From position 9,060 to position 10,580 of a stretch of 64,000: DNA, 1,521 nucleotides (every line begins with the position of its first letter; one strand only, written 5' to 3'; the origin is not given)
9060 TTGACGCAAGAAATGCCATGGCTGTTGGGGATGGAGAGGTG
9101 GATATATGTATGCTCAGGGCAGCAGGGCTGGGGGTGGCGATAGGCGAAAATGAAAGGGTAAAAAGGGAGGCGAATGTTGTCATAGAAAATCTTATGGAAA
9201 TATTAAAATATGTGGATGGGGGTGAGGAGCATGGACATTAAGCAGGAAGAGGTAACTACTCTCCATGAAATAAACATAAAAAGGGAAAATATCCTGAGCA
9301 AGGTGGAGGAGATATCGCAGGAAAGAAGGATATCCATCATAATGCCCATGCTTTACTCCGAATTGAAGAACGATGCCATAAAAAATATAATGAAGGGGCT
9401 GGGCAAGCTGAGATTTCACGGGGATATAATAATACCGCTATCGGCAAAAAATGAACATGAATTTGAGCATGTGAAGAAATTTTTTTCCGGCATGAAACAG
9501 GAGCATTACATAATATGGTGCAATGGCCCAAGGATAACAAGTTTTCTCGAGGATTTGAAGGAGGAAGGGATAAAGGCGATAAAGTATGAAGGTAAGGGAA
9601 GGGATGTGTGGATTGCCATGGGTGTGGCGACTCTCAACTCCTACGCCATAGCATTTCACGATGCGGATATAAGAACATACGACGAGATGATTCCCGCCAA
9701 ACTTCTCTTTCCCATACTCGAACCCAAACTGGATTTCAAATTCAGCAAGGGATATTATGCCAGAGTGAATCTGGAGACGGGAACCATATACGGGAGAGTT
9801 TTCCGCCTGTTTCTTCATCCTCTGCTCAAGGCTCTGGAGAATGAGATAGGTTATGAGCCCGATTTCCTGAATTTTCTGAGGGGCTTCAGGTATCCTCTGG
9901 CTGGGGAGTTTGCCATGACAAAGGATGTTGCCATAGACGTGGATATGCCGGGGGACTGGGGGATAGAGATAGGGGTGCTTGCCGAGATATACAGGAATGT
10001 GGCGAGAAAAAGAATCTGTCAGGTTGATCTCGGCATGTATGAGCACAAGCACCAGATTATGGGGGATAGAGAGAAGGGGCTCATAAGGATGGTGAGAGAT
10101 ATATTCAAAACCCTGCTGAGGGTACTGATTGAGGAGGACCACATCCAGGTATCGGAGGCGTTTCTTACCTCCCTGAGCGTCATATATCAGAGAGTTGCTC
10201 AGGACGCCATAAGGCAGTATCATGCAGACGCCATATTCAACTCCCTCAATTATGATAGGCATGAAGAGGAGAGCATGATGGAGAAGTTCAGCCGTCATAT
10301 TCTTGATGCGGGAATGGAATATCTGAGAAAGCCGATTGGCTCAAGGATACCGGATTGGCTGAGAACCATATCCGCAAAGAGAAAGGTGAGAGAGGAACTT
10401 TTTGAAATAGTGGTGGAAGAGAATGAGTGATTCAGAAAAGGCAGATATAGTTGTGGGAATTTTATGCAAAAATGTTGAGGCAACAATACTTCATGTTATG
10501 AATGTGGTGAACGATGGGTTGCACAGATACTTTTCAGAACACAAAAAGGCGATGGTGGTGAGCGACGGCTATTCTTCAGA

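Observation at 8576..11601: SerB-like phosphatase + MpgS-like (GT55) + GpgS-like (GT81) gene triplet: candidate glycosyl-glycerate compatible-solute pathway, possibly two-step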

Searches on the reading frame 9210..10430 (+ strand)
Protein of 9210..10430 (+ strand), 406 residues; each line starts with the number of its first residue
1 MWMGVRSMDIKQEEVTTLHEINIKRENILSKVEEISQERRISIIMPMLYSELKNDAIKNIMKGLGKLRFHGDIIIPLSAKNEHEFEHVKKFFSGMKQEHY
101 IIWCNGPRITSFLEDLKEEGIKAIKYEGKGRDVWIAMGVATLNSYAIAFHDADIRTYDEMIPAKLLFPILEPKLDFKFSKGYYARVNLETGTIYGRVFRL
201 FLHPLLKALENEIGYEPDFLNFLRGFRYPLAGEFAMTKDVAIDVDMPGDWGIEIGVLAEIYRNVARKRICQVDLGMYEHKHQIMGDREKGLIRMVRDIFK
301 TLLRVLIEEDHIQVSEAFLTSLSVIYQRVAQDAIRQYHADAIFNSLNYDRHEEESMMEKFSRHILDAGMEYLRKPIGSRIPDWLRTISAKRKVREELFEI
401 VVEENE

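Call 3: search_protein_families(library=pfam, proteins=[window:9210-10430:+], max_evalue=0.01)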
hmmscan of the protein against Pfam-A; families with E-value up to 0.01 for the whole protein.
window:9210-10430:+ (406 aa): 0 families

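Call 4: search_protein_families(library=ncbifam, proteins=[window:9210-10430:+], max_evalue=0.01)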
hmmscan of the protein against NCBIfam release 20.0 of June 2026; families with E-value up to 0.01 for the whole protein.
window:9210-10430:+ (406 aa): 2 families
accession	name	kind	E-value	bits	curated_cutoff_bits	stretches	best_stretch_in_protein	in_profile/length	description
NF040724.1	GpgS_Meth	equivalog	1.1e-162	541.5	700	1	8-404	1-398/402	glucosyl-3-phosphoglycerate synthase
NF010496.0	PRK13915.1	equivalog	2.7e-25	89.1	262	1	125-319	100-277/307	glucosyl-3-phosphoglycerate synthase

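Call 5: search_solved_structures(query=window:9210-10430:+, max_evalue=1, show_alignments=1)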
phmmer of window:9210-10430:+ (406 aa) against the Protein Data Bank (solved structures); distinct sequences matched with E-value up to 1: 9.
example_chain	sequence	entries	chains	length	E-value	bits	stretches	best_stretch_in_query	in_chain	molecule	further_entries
7pdo_A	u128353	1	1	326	3.7e-12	49.2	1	126-302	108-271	Glucosyl-3-phosphoglycerate synthase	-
7p5l_A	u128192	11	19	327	3.8e-12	49.2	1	126-302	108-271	Glucosyl-3-phosphoglycerate synthase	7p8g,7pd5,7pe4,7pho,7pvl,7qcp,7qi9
3f1y_A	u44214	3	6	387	1.1e-09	41.1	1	127-302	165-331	Mannosyl-3-phosphoglycerate synthase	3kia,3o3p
3ckj_A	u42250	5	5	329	3.1e-09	39.6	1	115-303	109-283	Putative uncharacterized protein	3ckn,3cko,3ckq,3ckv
4y6n_A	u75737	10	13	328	5.6e-08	35.4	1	106-303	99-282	Glucosyl-3-phosphoglycerate synthase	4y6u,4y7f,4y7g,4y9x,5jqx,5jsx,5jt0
3e25_A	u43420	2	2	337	6e-08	35.3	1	106-303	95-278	Putative uncharacterized protein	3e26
4ddz_A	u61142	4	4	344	6.4e-08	35.2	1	108-303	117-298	GLUCOSYL-3-PHOSPHOGLYCERATE SYNTHASE (GpgS) | Glucosyl-3-phosphoglycerate synthase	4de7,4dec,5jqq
5evl_A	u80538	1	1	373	0.95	11.6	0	123-227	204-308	Beta-lactamase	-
2m5o_A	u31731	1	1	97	1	11.6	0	275-312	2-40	NFU1 iron-sulfur cluster scaffold homolog, mitochondrial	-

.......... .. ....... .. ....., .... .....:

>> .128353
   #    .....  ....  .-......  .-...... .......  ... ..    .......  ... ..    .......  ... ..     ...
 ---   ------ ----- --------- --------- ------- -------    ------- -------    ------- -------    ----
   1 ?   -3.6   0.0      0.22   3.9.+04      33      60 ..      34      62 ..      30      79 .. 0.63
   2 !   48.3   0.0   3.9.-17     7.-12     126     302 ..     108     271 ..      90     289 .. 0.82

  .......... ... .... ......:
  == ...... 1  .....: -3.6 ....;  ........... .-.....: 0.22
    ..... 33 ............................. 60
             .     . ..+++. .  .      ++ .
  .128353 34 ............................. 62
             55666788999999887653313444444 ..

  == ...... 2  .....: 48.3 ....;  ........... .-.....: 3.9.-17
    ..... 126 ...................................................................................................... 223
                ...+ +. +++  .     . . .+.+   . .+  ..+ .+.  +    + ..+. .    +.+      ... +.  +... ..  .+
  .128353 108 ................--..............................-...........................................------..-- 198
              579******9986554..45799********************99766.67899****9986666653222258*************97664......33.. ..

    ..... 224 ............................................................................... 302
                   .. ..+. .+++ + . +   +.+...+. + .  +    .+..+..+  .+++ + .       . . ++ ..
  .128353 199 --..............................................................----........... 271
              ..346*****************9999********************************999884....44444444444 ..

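Call 16: find_homologous_proteins(query=window:9231-10430:+, max_evalue=0.001)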
Query window:9231-10430:+ (399 aa): 6518 proteins with E <= 0.001 among 8000 candidates; the best 120 are listed.
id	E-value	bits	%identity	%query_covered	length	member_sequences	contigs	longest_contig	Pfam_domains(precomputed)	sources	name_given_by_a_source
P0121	3.6e-264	894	100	100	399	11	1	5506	-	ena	-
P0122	1.4e-221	753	82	100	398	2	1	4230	-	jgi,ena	-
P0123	1.8e-206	704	76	100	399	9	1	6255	-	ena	-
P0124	1.1e-203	695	74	100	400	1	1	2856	-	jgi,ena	-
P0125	1.5e-203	694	74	100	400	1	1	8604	-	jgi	-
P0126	2.2e-203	694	74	100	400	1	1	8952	-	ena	-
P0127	2.8e-203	693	74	100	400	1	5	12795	-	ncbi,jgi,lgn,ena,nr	ncbi:MAG TPA: glucosyl-3-phosphoglycerate synthase [Thermoplasmatales archaeon]|nr:glucosyl-3-phosph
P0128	3.4e-203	693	74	100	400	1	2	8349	-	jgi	-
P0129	4.4e-203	693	74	100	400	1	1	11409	-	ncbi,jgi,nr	ncbi:MAG: glucosyl-3-phosphoglycerate synthase [Thermoplasmata archaeon]|nr:glucosyl-3-phosphoglycer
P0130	5.8e-203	692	74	100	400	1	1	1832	-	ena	-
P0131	8.5e-203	692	74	100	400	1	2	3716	-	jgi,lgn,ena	-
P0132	2.6e-201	687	74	100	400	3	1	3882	-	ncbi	-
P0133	3.1e-201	687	74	100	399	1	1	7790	-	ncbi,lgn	-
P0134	2.6e-198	677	74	100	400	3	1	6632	-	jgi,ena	-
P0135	4.7e-198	676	72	100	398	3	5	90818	-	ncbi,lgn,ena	-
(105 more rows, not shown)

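Call 18: find_related_loci(query=A1, collection=genome_contigs, flank=10000)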
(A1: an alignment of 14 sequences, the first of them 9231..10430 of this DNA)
Query A1 (399 aa) in genome_contigs; peptide patterns used: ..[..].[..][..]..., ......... (x = any residue, [..] = any of these).
131 stretches matched a pattern; 97 encode a relative of the query (tblastn E <= 1e-3); the best 80 are kept; 80 distinct loci.
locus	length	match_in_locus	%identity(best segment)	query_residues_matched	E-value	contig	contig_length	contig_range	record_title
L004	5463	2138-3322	90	1-395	0e+0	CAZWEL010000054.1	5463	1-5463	MAG TPA_asm: uncultured Thermoplasmatales archaeon isolate binchicken_co256_206 genome assembly, contig: NODE_47086_leng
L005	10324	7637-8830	82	1-399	0e+0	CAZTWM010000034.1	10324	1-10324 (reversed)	MAG TPA_asm: uncultured Thermoplasmatales archaeon isolate binchicken_co6_228 genome assembly, contig: NODE_7972_length_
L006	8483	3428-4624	76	1-399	0e+0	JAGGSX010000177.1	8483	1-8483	MAG: Thermoplasmata archaeon isolate AUK033 PB_MANV_033_c_000000000877, whole genome shotgun sequence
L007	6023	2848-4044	76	1-399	0e+0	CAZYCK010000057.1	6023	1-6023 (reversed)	MAG TPA_asm: uncultured Thermoplasmatales archaeon isolate binchicken_co164_186 genome assembly, contig: NODE_6418_lengt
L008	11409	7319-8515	74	1-399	0e+0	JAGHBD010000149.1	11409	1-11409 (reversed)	MAG: Thermoplasmata archaeon isolate AUK247 PB_MBMC_201_c_000000000170, whole genome shotgun sequence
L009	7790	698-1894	74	1-399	0e+0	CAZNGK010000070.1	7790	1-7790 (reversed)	MAG TPA_asm: uncultured Thermoplasmatales archaeon isolate SRP338002_co1_123 genome assembly, contig: NODE_8648_length_7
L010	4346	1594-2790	74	1-399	0e+0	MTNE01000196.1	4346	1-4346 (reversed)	MAG: Thermoplasmatales archaeon JdFR-43 JGI24020J35080_1005355, whole genome shotgun sequence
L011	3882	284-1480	74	1-399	0e+0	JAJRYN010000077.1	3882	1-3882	MAG: archaeon isolate Dive96_bin3.341 k141_2660325, whole genome shotgun sequence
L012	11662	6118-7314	73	1-399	0e+0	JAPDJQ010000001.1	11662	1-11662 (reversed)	MAG: Thermoplasmatota archaeon isolate S5B3_HD70 c_000000001325, whole genome shotgun sequence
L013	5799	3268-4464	72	1-399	0e+0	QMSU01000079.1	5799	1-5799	MAG: Thermoplasmata archaeon isolate B78_G9 B78_Guay9_scaffold_24838, whole genome shotgun sequence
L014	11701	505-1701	70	1-399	0e+0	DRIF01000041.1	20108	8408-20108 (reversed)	MAG TPA_asm: Thermoplasmatales archaeon isolate HyVt-387 HyVt-387_k295_139531, whole genome shotgun sequence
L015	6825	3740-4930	72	1-399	0e+0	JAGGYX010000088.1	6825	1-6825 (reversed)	MAG: Thermoplasmata archaeon isolate AUK189 PB_MBMC_143_c_000000000148, whole genome shotgun sequence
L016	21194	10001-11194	72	1-399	0e+0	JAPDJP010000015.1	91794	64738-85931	MAG: Thermoplasmatota archaeon isolate S4B5_HD70 c_000000000092, whole genome shotgun sequence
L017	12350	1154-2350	65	1-399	0e+0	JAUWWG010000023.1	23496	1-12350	MAG: Thermoplasmatota archaeon isolate CSMAG_2652 CSMAG_2652_k127_3522051_length_23496_cov_15.0000, whole genome shotgun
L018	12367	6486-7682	65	1-399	0e+0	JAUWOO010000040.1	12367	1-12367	MAG: Thermoplasmatota archaeon isolate CSMAG_2452 CSMAG_2452_k141_666309_length_12367_cov_10.5007, whole genome shotgun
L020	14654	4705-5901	64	1-399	0e+0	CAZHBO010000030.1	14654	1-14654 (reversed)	MAG TPA_asm: uncultured Thermoplasmatales archaeon isolate binchicken_co256_245 genome assembly, contig: NODE_9704_lengt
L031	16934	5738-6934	61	1-399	2e-179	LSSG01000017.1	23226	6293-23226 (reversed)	MAG: Thermoplasmatales archaeon SG8-52-3 WOR_8-12_1547, whole genome shotgun sequence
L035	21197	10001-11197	61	1-399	3e-178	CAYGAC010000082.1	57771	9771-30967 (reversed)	MAG TPA_asm: uncultured Thermoplasmatales archaeon isolate ERP108616_co1_401 genome assembly, contig: k119_1721394, whol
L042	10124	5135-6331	62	1-399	9e-177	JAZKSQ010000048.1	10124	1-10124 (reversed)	MAG: Thermoplasmatota archaeon isolate NA-30cm_bin.8 NODE_799_length_10124_cov_10.903168, whole genome shotgun sequence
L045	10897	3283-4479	60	1-399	1e-175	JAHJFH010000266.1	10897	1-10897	MAG: Thermoplasmatota archaeon isolate Modern_marine_glass_biofilm.mb.18 Modern_marine_glas.mb.18_k141_869602, whole gen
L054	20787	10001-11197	60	1-399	4e-174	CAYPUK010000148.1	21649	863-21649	MAG TPA_asm: uncultured Thermoplasmatales archaeon isolate SRP067234_co1_39 genome assembly, contig: k99_446868, whole g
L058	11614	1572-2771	60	1-399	6e-172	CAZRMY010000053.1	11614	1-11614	MAG TPA_asm: uncultured Thermoplasmatales archaeon isolate SRP332253_co2_79 genome assembly, contig: NODE_5499_length_11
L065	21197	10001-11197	58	1-399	2e-170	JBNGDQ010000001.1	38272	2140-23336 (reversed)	MAG: Thermoplasmatota archaeon isolate E05-033 bin41.fa-1, whole genome shotgun sequence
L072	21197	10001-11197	57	1-399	7e-169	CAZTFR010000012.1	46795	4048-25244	MAG TPA_asm: uncultured Thermoplasmatales archaeon isolate SRP141376_co1_12 genome assembly, contig: NODE_1886_length_46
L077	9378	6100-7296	57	1-399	3e-166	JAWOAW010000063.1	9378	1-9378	MAG: Thermoplasmatota archaeon isolate BLK2-2.bin.188 k191_1237648, whole genome shotgun sequence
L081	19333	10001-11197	56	1-399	8e-163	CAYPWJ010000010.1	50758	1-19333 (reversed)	MAG TPA_asm: uncultured Thermoplasmatales archaeon isolate ERP127260_co1_97 genome assembly, contig: NODE_162_length_507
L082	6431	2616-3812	58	1-399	2e-163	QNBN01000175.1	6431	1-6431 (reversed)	MAG: Spirochaetes bacterium isolate B62_G9 B62_Guay9_scaffold_20434, whole genome shotgun sequence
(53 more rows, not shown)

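Call 21: search_protein_families(library=pfam, proteins=[L031:8226-8828:+, L054:12558-13172:+, L017:2380-3567:-, L031:3330-4961:-, L031:2383-3297:-, L031:1622-2275:-, L054:6486-8009:+, L035:7687-8724:+, L035:8697-9308:+, L042:2978-5035:+], max_evalue=0.001)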
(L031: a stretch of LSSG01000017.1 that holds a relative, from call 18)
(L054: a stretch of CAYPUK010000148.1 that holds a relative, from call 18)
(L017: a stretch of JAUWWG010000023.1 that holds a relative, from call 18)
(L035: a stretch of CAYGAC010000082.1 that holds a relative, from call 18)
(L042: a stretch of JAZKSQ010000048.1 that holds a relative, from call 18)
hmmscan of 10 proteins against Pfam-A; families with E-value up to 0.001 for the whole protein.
L031:8226-8828:+ (200 aa): 3 families
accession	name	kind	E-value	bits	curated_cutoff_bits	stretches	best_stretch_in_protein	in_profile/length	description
PF14582.11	Metallophos_3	-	3.9e-16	59.6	28.2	1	103-193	164-252/259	Metallophosphoesterase, calcineurin superfamily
PF00149.33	Metallophos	-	5.4e-16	60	21.5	1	1-162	1-190/191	Calcineurin-like phosphoesterase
PF12850.12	Metallophos_2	-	1.3e-12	48.4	27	1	1-176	1-131/154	Calcineurin-like phosphoesterase superfamily domain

L054:12558-13172:+ (204 aa): 3 families
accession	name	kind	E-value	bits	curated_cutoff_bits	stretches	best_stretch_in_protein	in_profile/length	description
PF00149.33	Metallophos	-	1e-18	68.9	21.5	1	1-166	1-190/191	Calcineurin-like phosphoesterase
PF12850.12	Metallophos_2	-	5.4e-12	46.4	27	1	1-180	1-131/154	Calcineurin-like phosphoesterase superfamily domain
PF14582.11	Metallophos_3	-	5.8e-11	42.7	28.2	1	114-196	169-251/259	Metallophosphoesterase, calcineurin superfamily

L017:2380-3567:- (395 aa): 4 families
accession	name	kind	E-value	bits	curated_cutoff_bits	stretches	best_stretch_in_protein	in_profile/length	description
PF13692.12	Glyco_trans_1_4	-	8e-18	65.5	27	1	210-355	2-141/142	Glycosyl transferases group 1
PF00534.26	Glycos_transf_1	-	6.9e-16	58.7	26.4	1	203-368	9-170/172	Glycosyl transferases group 1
PF13439.12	Glyco_transf_4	-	3.1e-09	37.5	28.5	1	14-178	2-165/170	Glycosyltransferase Family 4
PF13524.12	Glyco_trans_1_2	-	0.00032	21.1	25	1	286-384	42-142/144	Glycosyl transferase-like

L031:3330-4961:- (543 aa): 4 families
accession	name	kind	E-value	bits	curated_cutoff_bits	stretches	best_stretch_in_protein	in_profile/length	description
PF17759.6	tRNA_synthFbeta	-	7.4e-40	137.1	22.4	1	350-536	5-212/214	Phenylalanyl tRNA synthetase beta chain CLM domain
PF03484.21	B5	-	2e-22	79.6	28.6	1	280-343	3-67/67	tRNA synthetase B5 domain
PF03483.22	B3_4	-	0.00021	21.4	29.3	1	185-239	88-133/174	B3/4 domain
PF18262.7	PhetRS_B1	-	0.00044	20.9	26.8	0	1-67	1-80/83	Phe-tRNA synthetase beta subunit B1 domain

L031:2383-3297:- (304 aa): 6 families
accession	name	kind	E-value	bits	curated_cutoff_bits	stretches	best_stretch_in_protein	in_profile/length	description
PF22082.2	TtuA_LIM_N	-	5.9e-12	45.9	27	1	5-29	2-26/26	2-thiouridine synthetase TtuA, N-terminal LIM domain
PF01171.26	ATP_bind_3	-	6.8e-12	45.9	27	1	52-242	2-180/182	PP-loop family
PF03054.22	tRNA_Me_trans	-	1e-05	25.7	20.6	1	51-166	2-127/202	tRNA methyl transferase HUP domain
PF16503.10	zn-ribbon_14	-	2.8e-05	23.9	34.9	1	281-298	2-19/32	Zinc-ribbon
PF01507.26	PAPS_reduct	-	0.00064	20.2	22.5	0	54-225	4-156/175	Phosphoadenosine phosphosulfate reductase domain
PF02540.23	NAD_synthase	-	0.00085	19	21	0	36-154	5-118/242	NAD synthase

L031:1622-2275:- (217 aa): 9 families
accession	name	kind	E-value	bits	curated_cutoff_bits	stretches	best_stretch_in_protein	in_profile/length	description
PF08423.17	Rad51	-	6.1e-18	65.4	22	1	5-216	9-241/244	Rad51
PF13481.12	AAA_25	-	4.9e-08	33.3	27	1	9-152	20-185/195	AAA domain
PF00154.27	RecA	-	2.6e-07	30.8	27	1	11-137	40-161/262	recA bacterial DNA recombination protein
PF06745.19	ATPase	-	2.9e-07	30.5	26.6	1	9-58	6-56/231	KaiC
PF05707.18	Zot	-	6.1e-07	29.5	20.3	1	27-192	5-157/197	Zonular occludens toxin (Zot)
PF09848.15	SLFN-g3_helicase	-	5.3e-06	26.4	24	1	24-161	3-130/354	Schlafen group 3, DNA/RNA helicase domain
PF13401.12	AAA_22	-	5.5e-06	27.2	27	1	21-156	4-123/130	AAA domain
PF03796.21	DnaB_C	-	0.00012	22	27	0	9-114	7-110/255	DnaB-like helicase C terminal domain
PF20720.3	nSTAND3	-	0.00089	19.4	27.2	0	23-141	18-138/155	Novel STAND NTPase 3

L054:6486-8009:+ (507 aa): 1 family
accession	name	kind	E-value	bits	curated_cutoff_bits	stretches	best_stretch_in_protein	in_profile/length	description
PF00221.24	Lyase_aromatic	-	4.1e-158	527.3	27.3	1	10-467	1-465/466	Aromatic amino acid lyase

L035:7687-8724:+ (345 aa): 1 family
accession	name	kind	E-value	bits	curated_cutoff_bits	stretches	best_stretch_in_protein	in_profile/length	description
PF04104.19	DNA_primase_lrg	-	1.1e-34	120.4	22.4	1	134-323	3-213/266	Eukaryotic and archaeal DNA primase, large subunit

L035:8697-9308:+ (203 aa): 1 family
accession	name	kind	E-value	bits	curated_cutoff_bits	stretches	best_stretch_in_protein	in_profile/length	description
PF02223.23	Thymidylate_kin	-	2.1e-41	142.1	27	1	15-194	1-182/185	Thymidylate kinase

L042:2978-5035:+ (685 aa): 15 families
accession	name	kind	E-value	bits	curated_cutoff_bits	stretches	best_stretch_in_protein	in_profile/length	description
PF13086.12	AAA_11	-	3.6e-66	224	27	1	199-448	1-256/257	AAA domain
PF13087.12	AAA_12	-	2.1e-56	191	27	1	457-660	2-194/195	AAA domain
PF13604.12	AAA_30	-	1.2e-14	54.9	27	1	199-260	1-63/191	AAA domain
PF21138.3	SMUBP-2_HCS1_1B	-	4.4e-12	46.4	27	1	34-134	6-111/129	Helicase SMUBP-2/HCS1, 1B domain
PF13245.12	AAA_19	-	1.6e-11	44.9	25.1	1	204-445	1-132/134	AAA domain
PF04851.21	ResIII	-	5.2e-09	36.7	22.5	1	198-264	2-74/164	Type III restriction enzyme, res subunit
PF01443.25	Viral_helicase1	-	3.8e-07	30.6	21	0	391-446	44-101/228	Viral superfamily 1 RNA helicase core domain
PF00580.27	UvrD-helicase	-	4.3e-05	23.8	23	1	200-441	1-250/271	UvrD/REP helicase N-terminal domain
PF02562.22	PhoH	-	6.4e-05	23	27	0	201-242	6-46/205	PhoH-like protein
PF09848.15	SLFN-g3_helicase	-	7.7e-05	22.6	24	0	217-267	3-55/354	Schlafen group 3, DNA/RNA helicase domain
PF20720.3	nSTAND3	-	0.0002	21.6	27.2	1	206-260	8-61/155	Novel STAND NTPase 3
PF05127.21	NAT10_TcmA_helicase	-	0.00053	20.3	22.7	0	220-269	2-52/176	RNA cytidine acetyltransferase NAT10/TcmA, helicase domain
PF24883.2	NPHP3_N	-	0.00058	20.5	24.8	0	206-247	13-54/164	Nephrocystin 3, N-terminal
PF13401.12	AAA_22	-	0.00079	20.2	27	0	214-264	4-55/130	AAA domain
PF00270.35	DEAD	-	0.001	19.3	26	0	202-248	2-50/167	DEAD/DEAH box helicase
